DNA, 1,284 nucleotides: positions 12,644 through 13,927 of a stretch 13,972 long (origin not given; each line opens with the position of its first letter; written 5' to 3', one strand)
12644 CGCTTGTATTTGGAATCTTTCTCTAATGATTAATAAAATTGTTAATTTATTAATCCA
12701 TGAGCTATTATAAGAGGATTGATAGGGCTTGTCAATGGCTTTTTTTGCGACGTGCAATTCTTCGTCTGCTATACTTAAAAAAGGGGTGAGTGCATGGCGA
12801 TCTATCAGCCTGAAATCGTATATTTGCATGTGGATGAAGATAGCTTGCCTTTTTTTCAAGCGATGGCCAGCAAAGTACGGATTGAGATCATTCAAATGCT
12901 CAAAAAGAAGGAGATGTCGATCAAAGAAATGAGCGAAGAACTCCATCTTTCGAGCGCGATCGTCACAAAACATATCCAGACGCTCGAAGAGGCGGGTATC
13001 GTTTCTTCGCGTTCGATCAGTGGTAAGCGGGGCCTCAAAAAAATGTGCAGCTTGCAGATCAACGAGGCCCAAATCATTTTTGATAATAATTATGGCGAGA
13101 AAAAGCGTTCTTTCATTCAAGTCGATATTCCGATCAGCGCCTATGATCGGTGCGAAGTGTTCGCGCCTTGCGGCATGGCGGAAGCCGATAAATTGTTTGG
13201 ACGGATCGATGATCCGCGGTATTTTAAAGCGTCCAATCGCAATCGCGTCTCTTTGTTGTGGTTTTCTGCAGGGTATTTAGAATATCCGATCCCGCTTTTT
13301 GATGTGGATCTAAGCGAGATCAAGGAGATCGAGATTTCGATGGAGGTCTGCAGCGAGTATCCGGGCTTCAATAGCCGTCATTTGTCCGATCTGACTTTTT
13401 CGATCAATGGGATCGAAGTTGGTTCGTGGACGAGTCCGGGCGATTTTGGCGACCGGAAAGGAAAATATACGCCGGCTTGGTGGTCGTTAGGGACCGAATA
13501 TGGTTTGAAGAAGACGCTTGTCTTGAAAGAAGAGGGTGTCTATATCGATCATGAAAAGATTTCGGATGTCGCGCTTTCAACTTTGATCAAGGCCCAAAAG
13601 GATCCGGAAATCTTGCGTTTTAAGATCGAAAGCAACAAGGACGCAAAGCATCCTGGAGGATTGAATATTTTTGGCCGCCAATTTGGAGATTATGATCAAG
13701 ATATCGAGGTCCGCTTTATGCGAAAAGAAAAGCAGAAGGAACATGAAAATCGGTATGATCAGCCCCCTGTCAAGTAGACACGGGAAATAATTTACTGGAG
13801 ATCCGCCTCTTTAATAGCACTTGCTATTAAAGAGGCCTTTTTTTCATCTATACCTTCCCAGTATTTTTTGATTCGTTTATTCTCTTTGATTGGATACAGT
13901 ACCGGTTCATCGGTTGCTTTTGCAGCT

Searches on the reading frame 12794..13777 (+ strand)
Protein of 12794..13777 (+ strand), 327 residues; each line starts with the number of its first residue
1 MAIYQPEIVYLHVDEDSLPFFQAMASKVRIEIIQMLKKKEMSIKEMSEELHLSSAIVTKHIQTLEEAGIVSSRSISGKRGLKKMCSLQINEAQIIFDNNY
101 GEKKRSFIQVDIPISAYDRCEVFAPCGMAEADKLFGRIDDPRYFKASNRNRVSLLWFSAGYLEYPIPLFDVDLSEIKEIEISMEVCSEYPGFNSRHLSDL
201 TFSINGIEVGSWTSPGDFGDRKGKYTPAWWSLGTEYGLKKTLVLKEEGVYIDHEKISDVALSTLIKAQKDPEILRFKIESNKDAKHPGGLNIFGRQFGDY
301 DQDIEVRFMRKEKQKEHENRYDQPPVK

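Call 7: search_protein_families(library=pfam, proteins=[window:12794-13777:+], max_evalue=0.01)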
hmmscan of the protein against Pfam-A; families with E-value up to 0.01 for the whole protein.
window:12794-13777:+ (327 aa): 13 families
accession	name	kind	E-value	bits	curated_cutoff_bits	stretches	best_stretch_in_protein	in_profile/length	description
PF01022.26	HTH_5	-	4.4e-09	36.5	22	1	27-72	2-47/47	Bacterial regulatory protein, arsR family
PF12840.13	HTH_20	-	7.5e-09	35.9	27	1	24-72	1-50/51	Helix-turn-helix domain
PF08279.18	HTH_11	-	1.4e-07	31.7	25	1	30-73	3-50/55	HTH domain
PF13412.12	HTH_24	-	3e-05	24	21.9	1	30-70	6-47/48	Winged helix-turn-helix DNA-binding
PF01047.28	MarR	-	4.7e-05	23.6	24.6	1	39-73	16-50/59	MarR family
PF21476.4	PF0610-like_N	-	0.00034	21.2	33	1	29-64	3-38/50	PF0610-like, N-terminal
PF25212.1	HVO_A0114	-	0.00042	20.5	27.6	1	21-73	16-69/84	HVO_A0114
PF13518.12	HTH_28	-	0.00068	20.1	25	1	29-70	2-42/52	Helix-turn-helix domain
PF02082.26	Rrf2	-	0.0019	18.8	30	1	36-73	19-56/132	Iron-dependent Transcriptional regulator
PF12802.13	MarR_2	-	0.0033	18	27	1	38-79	16-60/61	MarR family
PF24270.1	HTH_Cmi2_C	-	0.0048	17.6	27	1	26-73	74-121/125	Cmi2, C-terminal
PF09339.16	HTH_IclR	-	0.0076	16.4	22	0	39-71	17-49/52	IclR helix-turn-helix domain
PF13601.12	HTH_34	-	0.0081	16.7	27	0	28-72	1-46/80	Winged helix DNA-binding domain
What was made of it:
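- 12794..13777 (+): ArsR/SmtB-type winged-helix regulator with a C-terminal beta-sandwich domain of about 230 aa; presumed repressor of the promoter. Pfam HTH_5/HTH_20 (call 7).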

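Call 10: find_homologous_proteins(query=window:12794-13777:+)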
Query window:12794-13777:+ (327 aa): 429 proteins with E <= 0.001 among 1431 candidates; the best 120 are listed.
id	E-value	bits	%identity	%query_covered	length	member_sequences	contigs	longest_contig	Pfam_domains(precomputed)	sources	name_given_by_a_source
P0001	9.9e-215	730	99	100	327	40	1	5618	PF12840.14,PF13412.13,PF08279.19,PF01022.27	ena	-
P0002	6.0e-153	527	71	95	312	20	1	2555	PF12840.14,PF01022.27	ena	-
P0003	1.4e-139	483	64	95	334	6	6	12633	PF01047.29,PF12840.14,PF01022.27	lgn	-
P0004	9.4e-130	451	61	95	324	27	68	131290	PF01047.29,PF12840.14,PF13412.13,PF08279.19,PF25212.3,PF01022.27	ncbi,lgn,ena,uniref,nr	ncbi:ArsR/SmtB family transcription factor [Faecalibaculum rodentium]|uniref:ArsR/SmtB family transc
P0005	2.5e-127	443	60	94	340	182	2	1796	PF01047.29,PF12840.14,PF13412.13,PF08279.19,PF01022.27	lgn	-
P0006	4.8e-123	429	61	94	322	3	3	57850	PF12840.14,PF08279.19,PF01022.27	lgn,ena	-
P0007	5.3e-122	426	57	97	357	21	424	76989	PF01047.29,PF12840.14,PF13412.13,PF08279.19,PF01022.27,PF12802.14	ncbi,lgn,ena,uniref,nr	ncbi:transcriptional regulator [uncultured Faecalibaculum sp.]|uniref:ArsR/SmtB family transcription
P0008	1.4e-120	421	59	94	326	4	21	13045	PF12840.14,PF13412.13,PF08279.19,PF01022.27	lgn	-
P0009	1.0e-119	418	58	92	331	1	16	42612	PF01047.29,PF12840.14,PF13412.13,PF08279.19,PF01022.27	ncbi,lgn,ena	-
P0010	1.1e-117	411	60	92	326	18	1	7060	PF12840.14,PF13412.13,PF08279.19,PF01022.27,PF12802.14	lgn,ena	-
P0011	7.9e-117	409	57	94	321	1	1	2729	PF01047.29,PF12840.14,PF13412.13,PF08279.19,PF01022.27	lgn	-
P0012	1.3e-108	382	53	95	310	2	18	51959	PF01047.29,PF12840.14,PF13412.13,PF01022.27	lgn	-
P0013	3.3e-107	377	53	94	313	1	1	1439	PF01047.29,PF12840.14,PF13412.13,PF08279.19,PF01022.27,PF12802.14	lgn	-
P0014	6.7e-103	363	53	91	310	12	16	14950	PF12840.14,PF13412.13,PF08279.19,PF01022.27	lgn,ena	-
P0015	1.5e-99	352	48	91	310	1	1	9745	PF01047.29,PF12840.14,PF13412.13,PF08279.19,PF01022.27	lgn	-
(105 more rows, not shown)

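Call 11: find_encoding_contigs(protein=P0001, flank=5000, max_places=4)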
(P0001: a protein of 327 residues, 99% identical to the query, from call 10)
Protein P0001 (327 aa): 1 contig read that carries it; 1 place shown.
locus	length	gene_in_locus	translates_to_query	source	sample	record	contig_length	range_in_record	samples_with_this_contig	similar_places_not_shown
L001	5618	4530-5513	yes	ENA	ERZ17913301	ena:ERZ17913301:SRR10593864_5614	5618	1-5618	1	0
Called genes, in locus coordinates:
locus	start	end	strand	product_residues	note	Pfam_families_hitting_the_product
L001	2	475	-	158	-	?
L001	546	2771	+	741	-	PF16875:Glyco_hydro_36N, PF02065:Melibiase, PF16874:Glyco_hydro_36C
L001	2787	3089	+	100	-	-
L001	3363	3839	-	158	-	PF00571:CBS (weak)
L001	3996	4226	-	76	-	-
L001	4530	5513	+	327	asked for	PF01022:HTH_5, PF08279:HTH_11 (weak), PF12840:HTH_20, PF13412:HTH_24 (faint)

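Call 12: find_encoding_contigs(protein=P0003, flank=5000, max_places=4)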
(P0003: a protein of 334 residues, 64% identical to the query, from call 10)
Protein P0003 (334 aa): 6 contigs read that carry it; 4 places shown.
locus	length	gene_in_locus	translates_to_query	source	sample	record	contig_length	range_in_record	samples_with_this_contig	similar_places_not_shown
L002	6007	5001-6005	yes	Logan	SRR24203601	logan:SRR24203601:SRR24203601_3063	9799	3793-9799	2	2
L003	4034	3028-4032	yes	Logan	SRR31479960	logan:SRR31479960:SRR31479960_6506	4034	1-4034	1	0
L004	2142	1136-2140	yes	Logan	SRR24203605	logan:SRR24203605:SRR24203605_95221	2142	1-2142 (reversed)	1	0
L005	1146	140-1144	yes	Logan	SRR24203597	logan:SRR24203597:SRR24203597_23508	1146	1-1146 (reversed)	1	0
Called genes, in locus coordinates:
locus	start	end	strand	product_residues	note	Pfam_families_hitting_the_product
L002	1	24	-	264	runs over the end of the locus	PF01966:HD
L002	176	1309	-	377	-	-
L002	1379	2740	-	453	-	PF13347:MFS_2, PF07690:MFS_1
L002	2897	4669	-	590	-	PF02837:Glyco_hydro_2_N, PF22666:Glyco_hydro_2_N2 (weak), PF00703:Glyco_hydro_2, PF02836:Glyco_hydro_2_C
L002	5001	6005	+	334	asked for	PF01022:HTH_5, PF01047:MarR (faint), PF12840:HTH_20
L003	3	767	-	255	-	?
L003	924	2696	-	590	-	PF02837:Glyco_hydro_2_N, PF22666:Glyco_hydro_2_N2 (weak), PF00703:Glyco_hydro_2, PF02836:Glyco_hydro_2_C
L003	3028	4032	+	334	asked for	PF01022:HTH_5, PF01047:MarR (faint), PF12840:HTH_20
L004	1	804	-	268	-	?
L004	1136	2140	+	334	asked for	PF01022:HTH_5, PF01047:MarR (faint), PF12840:HTH_20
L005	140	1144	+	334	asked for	PF01022:HTH_5, PF01047:MarR (faint), PF12840:HTH_20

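Call 13: find_encoding_contigs(protein=P0004, flank=5000, max_places=3)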
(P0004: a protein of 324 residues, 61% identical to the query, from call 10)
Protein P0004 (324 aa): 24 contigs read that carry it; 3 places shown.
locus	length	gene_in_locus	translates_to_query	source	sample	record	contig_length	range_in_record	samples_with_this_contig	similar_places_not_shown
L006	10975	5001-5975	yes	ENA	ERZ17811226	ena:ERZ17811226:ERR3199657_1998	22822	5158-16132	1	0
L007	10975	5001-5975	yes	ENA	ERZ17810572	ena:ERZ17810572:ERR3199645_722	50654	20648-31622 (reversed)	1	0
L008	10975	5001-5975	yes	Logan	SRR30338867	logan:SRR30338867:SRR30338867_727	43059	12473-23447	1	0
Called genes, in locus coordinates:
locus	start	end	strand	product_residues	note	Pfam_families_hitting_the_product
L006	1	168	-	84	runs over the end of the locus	-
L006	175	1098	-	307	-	PF02378:PTS_EIIC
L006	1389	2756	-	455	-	PF13347:MFS_2, PF07690:MFS_1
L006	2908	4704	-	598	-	PF02837:Glyco_hydro_2_N, PF22666:Glyco_hydro_2_N2, PF00703:Glyco_hydro_2 (weak), PF02836:Glyco_hydro_2_C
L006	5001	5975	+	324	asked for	PF01022:HTH_5, PF01047:MarR (weak), PF08279:HTH_11 (weak), PF12840:HTH_20, PF13412:HTH_24, PF25212:HVO_A0114 (faint)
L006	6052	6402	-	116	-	PF13192:Thioredoxin_3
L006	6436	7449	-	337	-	PF03773:ArsP_1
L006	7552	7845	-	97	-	PF12840:HTH_20, PF01022:HTH_5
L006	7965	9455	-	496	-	PF01336:tRNA_anti-codon, PF00152:tRNA-synt_2, PF01409:tRNA-synt_2d (faint)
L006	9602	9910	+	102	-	PF02302:PTS_IIB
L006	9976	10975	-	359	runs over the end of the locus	PF00149:Metallophos, PF12850:Metallophos_2 (weak)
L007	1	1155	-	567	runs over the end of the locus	PF02378:PTS_EIIC, PF02302:PTS_IIB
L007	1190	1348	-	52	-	-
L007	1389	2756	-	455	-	PF13347:MFS_2, PF07690:MFS_1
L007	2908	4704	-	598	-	PF02837:Glyco_hydro_2_N, PF22666:Glyco_hydro_2_N2, PF00703:Glyco_hydro_2 (weak), PF02836:Glyco_hydro_2_C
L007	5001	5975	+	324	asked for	PF01022:HTH_5, PF01047:MarR (weak), PF08279:HTH_11 (weak), PF12840:HTH_20, PF13412:HTH_24, PF25212:HVO_A0114 (faint)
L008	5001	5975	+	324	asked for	PF01022:HTH_5, PF01047:MarR (weak), PF08279:HTH_11 (weak), PF12840:HTH_20, PF13412:HTH_24, PF25212:HVO_A0114 (faint)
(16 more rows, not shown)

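Call 19: find_encoding_contigs(protein=P0002, flank=5000, max_places=3)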
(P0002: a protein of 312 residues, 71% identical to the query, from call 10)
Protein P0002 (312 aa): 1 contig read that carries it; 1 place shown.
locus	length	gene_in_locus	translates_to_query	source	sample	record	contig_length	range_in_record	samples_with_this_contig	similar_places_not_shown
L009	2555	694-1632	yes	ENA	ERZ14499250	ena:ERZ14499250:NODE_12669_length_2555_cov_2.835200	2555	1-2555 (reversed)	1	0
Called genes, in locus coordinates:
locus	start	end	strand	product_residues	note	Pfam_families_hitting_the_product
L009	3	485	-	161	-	?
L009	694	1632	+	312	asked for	PF01022:HTH_5 (weak), PF12840:HTH_20 (weak)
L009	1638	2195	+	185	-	-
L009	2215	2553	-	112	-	?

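Call 20: find_encoding_contigs(protein=P0006, flank=5000, max_places=3)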
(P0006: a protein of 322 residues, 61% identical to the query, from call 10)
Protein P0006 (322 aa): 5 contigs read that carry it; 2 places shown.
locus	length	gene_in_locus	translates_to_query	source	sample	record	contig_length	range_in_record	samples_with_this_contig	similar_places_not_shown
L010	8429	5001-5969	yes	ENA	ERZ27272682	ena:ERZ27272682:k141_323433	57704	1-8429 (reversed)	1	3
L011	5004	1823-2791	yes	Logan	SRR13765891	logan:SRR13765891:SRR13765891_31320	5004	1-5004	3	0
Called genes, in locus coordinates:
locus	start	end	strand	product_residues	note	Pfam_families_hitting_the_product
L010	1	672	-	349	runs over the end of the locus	-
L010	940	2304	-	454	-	PF13347:MFS_2, PF07690:MFS_1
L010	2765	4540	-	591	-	PF02837:Glyco_hydro_2_N, PF22666:Glyco_hydro_2_N2 (faint), PF00703:Glyco_hydro_2, PF02836:Glyco_hydro_2_C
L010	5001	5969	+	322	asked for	PF01022:HTH_5, PF08279:HTH_11 (faint), PF12840:HTH_20 (weak)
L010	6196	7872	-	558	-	PF00069:Pkinase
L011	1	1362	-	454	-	?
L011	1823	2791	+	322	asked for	PF01022:HTH_5, PF08279:HTH_11 (faint), PF12840:HTH_20 (weak)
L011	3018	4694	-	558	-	PF00069:Pkinase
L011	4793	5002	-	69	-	?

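Call 29: find_related_loci(query=window:12794-13777:+, collection=metagenome_contigs, flank=5000)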
Query window:12794-13777:+ (327 aa) in metagenome_contigs; peptide patterns used: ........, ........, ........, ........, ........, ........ (x = any residue, [..] = any of these).
144 stretches matched a pattern; 26 encode a relative of the query (tblastn E <= 1e-3); 26 distinct loci.
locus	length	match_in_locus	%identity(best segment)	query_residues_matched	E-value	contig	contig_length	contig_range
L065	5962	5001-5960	99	1-320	0e+0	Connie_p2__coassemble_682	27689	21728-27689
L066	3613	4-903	43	11-313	9e-82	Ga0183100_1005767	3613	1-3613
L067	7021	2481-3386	42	11-315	2e-80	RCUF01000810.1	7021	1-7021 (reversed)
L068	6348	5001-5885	40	11-308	6e-79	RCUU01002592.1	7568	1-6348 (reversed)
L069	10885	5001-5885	39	11-308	1e-78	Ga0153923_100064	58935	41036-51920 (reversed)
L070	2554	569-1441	43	15-308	4e-79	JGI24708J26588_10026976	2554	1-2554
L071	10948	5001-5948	38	3-321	1e-75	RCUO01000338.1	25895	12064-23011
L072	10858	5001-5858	41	21-307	2e-74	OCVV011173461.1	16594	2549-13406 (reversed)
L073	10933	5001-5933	37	18-316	3e-71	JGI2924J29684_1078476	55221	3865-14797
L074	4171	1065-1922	39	21-307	1e-71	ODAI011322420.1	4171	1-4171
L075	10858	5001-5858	40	21-307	6e-69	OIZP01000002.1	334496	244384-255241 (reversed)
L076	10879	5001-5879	39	21-314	6e-69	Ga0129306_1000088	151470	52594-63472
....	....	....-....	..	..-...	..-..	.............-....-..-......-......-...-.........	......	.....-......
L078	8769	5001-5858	40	21-307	6e-69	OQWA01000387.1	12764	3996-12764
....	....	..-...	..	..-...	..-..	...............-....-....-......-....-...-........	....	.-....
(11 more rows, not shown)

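Call 47: search_solved_structures(query=window:12794-13777:+, max_evalue=0.01)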
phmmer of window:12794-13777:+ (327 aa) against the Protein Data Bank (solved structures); distinct sequences matched with E-value up to 0.01: 9.
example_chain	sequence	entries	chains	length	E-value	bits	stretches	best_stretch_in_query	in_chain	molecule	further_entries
8qkf_A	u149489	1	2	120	5.1e-05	26.4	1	16-83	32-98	ArsR family transcriptional regulator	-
4k2e_A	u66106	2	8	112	0.00012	25.2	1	19-74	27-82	Transcriptional activator HlyU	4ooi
3jth_A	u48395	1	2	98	0.00017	24.6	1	19-74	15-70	Transcription activator HlyU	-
5znx_A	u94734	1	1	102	0.00019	24.5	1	19-74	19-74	Transcriptional activator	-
1uly_A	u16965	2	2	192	0.00088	22.3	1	22-81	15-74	hypothetical protein PH1932 | hypothetical transcription regulator protein, PH1932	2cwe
2p4w_A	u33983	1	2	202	0.0021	21.1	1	22-81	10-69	Transcriptional regulatory protein arsR family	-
7r22_A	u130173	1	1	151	0.0021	21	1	13-77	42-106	ArsR family transcriptional regulator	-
4omy_A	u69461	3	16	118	0.0061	19.5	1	16-74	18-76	NolR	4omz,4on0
6jmi_A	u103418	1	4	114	0.01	18.8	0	19-74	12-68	Uncharacterized HTH-type transcriptional regulator Rv0081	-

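Call 66: find_encoding_contigs(protein=P0009, flank=4000, max_places=2)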
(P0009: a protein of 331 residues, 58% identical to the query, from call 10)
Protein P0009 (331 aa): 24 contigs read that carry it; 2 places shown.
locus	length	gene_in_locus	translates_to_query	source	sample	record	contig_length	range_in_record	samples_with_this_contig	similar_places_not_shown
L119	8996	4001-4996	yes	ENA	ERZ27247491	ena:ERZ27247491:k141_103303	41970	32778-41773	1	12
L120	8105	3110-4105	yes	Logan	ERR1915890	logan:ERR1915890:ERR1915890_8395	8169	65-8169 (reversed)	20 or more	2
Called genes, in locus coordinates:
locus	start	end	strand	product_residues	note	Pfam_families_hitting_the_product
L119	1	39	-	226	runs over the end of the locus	PF06736:TMEM175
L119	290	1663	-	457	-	PF13347:MFS_2, PF07690:MFS_1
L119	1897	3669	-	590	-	PF02837:Glyco_hydro_2_N, PF22666:Glyco_hydro_2_N2 (weak), PF00703:Glyco_hydro_2, PF02836:Glyco_hydro_2_C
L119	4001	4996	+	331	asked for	PF01022:HTH_5, PF01047:MarR (weak), PF08279:HTH_11, PF12840:HTH_20, PF13412:HTH_24 (weak)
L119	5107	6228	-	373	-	PF13303:PTS_EIIC_2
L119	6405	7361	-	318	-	PF03976:PPK2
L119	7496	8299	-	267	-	PF00912:Transgly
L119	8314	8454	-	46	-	-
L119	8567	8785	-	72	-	PF03672:UPF0154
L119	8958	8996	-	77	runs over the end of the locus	?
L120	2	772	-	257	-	?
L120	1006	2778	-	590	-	PF02837:Glyco_hydro_2_N, PF22666:Glyco_hydro_2_N2 (weak), PF00703:Glyco_hydro_2, PF02836:Glyco_hydro_2_C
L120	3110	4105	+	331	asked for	PF01022:HTH_5, PF01047:MarR (weak), PF08279:HTH_11, PF12840:HTH_20, PF13412:HTH_24 (weak)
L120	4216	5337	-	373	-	PF13303:PTS_EIIC_2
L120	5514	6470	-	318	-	PF03976:PPK2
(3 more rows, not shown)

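Call 67: find_encoding_contigs(protein=P0008, flank=4000, max_places=2)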
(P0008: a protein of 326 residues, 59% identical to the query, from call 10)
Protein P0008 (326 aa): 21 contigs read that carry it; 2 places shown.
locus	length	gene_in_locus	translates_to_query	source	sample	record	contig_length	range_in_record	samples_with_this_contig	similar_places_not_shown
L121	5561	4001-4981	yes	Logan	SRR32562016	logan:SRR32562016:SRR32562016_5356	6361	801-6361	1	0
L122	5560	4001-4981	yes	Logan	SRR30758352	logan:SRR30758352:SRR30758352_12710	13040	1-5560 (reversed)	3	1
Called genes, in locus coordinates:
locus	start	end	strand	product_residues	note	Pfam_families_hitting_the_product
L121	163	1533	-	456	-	PF13347:MFS_2, PF07690:MFS_1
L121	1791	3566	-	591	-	PF02837:Glyco_hydro_2_N, PF22666:Glyco_hydro_2_N2 (faint), PF00703:Glyco_hydro_2, PF02836:Glyco_hydro_2_C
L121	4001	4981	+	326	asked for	PF01022:HTH_5, PF08279:HTH_11 (weak), PF12840:HTH_20 (weak), PF13412:HTH_24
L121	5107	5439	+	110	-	PF13635:DUF4143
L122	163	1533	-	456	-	PF13347:MFS_2, PF07690:MFS_1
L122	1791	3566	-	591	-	PF02837:Glyco_hydro_2_N, PF22666:Glyco_hydro_2_N2 (faint), PF00703:Glyco_hydro_2, PF02836:Glyco_hydro_2_C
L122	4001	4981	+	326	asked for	PF01022:HTH_5, PF08279:HTH_11 (weak), PF12840:HTH_20 (weak), PF13412:HTH_24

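Call 78: predict_structure(alignment_id=A3)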
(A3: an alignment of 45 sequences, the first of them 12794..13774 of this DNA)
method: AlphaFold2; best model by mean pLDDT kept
length: 327 residues; sequences in the alignment: 45
mean_pLDDT: 91.1   pTM: 0.67
mean pLDDT of the five models: 91.1, 91.0, 89.3, 89.3, 89.2
residues with pLDDT >= 90: 261; 70-90: 38; 50-70: 16; < 50: 12
segments of 3 or more residues with pLDDT < 50: 1-6, 98-101
pLDDT, mean of each block of 10 residues (from residue 1): 53 86 96 96 97 97 96 91 92 66 72 98 97 97 97 98 96 96 96 93 98 94 95 94 98 97 97 98 96 98 97 65 60
secondary structure, 60 per line:
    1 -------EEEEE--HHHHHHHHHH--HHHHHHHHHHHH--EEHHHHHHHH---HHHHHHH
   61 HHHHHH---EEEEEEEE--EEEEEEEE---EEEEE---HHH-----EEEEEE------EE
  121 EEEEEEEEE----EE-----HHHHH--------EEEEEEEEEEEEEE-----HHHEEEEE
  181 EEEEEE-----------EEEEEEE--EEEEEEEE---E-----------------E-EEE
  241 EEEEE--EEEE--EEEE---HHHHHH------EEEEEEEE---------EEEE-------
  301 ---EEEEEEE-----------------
elements in order: E8-12 H15-24 H27-38 H43-50 H54-66 E70-77 E80-87 E91-95 E107-112 E119-129 H141-145 E154-167 E176-186 E198-204 E207-214 E238-245 E248-251 E254-257 H261-266 E273-280 E290-293 E304-310

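Call 80: fold_search(model_id=the predicted structure, library=pdb)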
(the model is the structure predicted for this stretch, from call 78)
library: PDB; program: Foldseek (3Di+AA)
matches with E <= 10: 1588; with E <= 0.001: 48
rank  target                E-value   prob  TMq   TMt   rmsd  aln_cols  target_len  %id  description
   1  4moa                  6.4e-06  1.00  0.31  0.18  15.2       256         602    8  Crystal structure of CRY4BA-R203Q TOXIN (released 2014-12-10)
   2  1uly                  1.1e-05  1.00  0.25  0.41   2.1        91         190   24  Crystal structure analysis of the ArsR homologue DNA-binding protein from P. horikoshii OT3 (released 2004-10-19)
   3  2cwe                  1.1e-05  1.00  0.25  0.41   2.1        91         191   24  Crystal structure of hypothetical transcriptional regulator protein, PH1932 from Pyrococcus horikoshii OT3 (released 2005-12-20)
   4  1ciy                  1.3e-05  1.00  0.27  0.17  16.2       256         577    8  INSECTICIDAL TOXIN: STRUCTURE AND CHANNEL FORMATION (released 1997-01-27)
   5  8w7n                  2.5e-05  1.00  0.29  0.11  15.6       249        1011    9  Crystal structure of the in-cell Cry1Aa purified from Bacillus thuringiensis (released 2024-03-06)
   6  2p4w_B                3.2e-05  1.00  0.22  0.36   9.7       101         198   22  Crystal structure of heat shock regulator from Pyrococcus furiosus (released 2007-03-27)
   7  9eob                  5.0e-05  0.99  0.26  0.17  19.4       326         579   12  Engineered GH181 sialidase from Akkermansia muciniphila (released 2025-03-26)
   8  8axs_A                9.4e-05  0.99  0.27  0.17  17.9       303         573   10  Sialidases and Fucosidases of Akkermansia muciniphila are key for rapid growth on colonic mucin and nutrient sharing a (released 2023-03-01)
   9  2p4w_A                9.9e-05  1.00  0.22  0.36   9.7       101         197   22  Crystal structure of heat shock regulator from Pyrococcus furiosus (released 2007-03-27)
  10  8hls_A                9.9e-05  0.99  0.27  0.17  17.8       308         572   10  Crystal structure of the sialidase Am1547 from A.muciniphila (released 2024-06-05)
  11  6kjl_A                1.4e-04  1.00  0.27  0.27  15.1       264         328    9  Xylanase J from Bacillus sp. strain 41M-1 (released 2019-09-04)
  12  4k2e_B                1.7e-04  1.00  0.20  0.67   2.4        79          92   26  HlyU from Vibrio cholerae N16961 (released 2014-04-30)
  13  4k2e_A                2.2e-04  1.00  0.20  0.65   1.6        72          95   28  HlyU from Vibrio cholerae N16961 (released 2014-04-30)
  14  8qkf_A                2.5e-04  1.00  0.20  0.63   2.3        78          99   27  SmtB protein of Mycobacterium smegmatis (released 2024-09-25)
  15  7p6f_BBB              2.9e-04  1.00  0.21  0.64   1.3        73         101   23  1.93 A resolution X-ray crystal structure of the transcriptional regulator SrnR from Streptomyces griseus (released 2022-05-25)
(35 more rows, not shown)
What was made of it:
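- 12794..13777 (+): The AF2 model has pLDDT 91, and the C-terminal domain matches CBM/lectin-type beta-sandwiches (calls 78, 80).
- Its C-terminal domain has a CBM/lectin-like fold (calls 78, 80).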

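Call 82: find_homologous_proteins(query=L002:2897-4669:-, max_evalue=1e-50)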
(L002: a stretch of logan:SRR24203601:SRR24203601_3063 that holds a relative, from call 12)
Query L002:2897-4669:- (590 aa): 7743 proteins with E <= 1e-50 among 8000 candidates; the best 120 are listed.
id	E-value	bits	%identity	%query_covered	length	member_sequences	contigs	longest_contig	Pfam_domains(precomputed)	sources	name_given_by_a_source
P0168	0.0e+0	1397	100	100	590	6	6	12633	PF02837.25,PF02836.24,PF00703.28,PF22666.3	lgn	-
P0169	0.0e+0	1047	73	99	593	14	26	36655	PF02837.25,PF02836.24,PF00703.28,PF22666.3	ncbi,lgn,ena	-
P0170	1.4e-293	993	69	100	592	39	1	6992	PF02837.25,PF02836.24,PF00703.28,PF22666.3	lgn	-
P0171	1.7e-293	993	68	100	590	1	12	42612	PF02837.25,PF02836.24,PF00703.28,PF22666.3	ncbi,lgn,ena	-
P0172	4.0e-287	972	69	100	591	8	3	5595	PF02837.25,PF02836.24,PF00703.28,PF22666.3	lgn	-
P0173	1.9e-285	966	67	100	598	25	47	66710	PF02837.25,PF02836.24,PF00703.28,PF22666.3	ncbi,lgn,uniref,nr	ncbi:sugar-binding domain-containing protein [uncultured Faecalibaculum sp.]|uniref:sugar-binding do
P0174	1.0e-282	957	67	100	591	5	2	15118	PF02837.25,PF02836.24,PF00703.28,PF22666.3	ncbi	-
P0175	2.1e-282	956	68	100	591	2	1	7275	PF02837.25,PF02836.24,PF00703.28,PF22666.3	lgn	-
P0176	8.8e-282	954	65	100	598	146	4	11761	PF02837.25,PF02836.24,PF00703.28,PF22666.3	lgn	-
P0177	1.2e-276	937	66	100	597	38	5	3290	PF02837.25,PF02836.24,PF00703.28,PF22666.3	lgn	-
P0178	1.8e-276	937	65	100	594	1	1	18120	PF02837.25,PF02836.24,PF00703.28,PF22666.3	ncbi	-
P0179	3.2e-257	873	60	99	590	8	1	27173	PF02837.25,PF02836.24,PF00703.28,PF22666.3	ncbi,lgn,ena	-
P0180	1.8e-252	857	60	99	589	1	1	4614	PF02837.25,PF02836.24,PF00703.28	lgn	-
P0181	2.4e-252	857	60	99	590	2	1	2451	PF02837.25,PF02836.24,PF00703.28,PF22666.3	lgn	-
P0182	5.9e-251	852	59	100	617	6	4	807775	PF02837.25,PF02836.24,PF00703.28,PF22666.3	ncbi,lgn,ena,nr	ncbi:glycoside hydrolase family 2 [Romboutsia ilealis]|nr:glycoside hydrolase family 2 [Romboutsia i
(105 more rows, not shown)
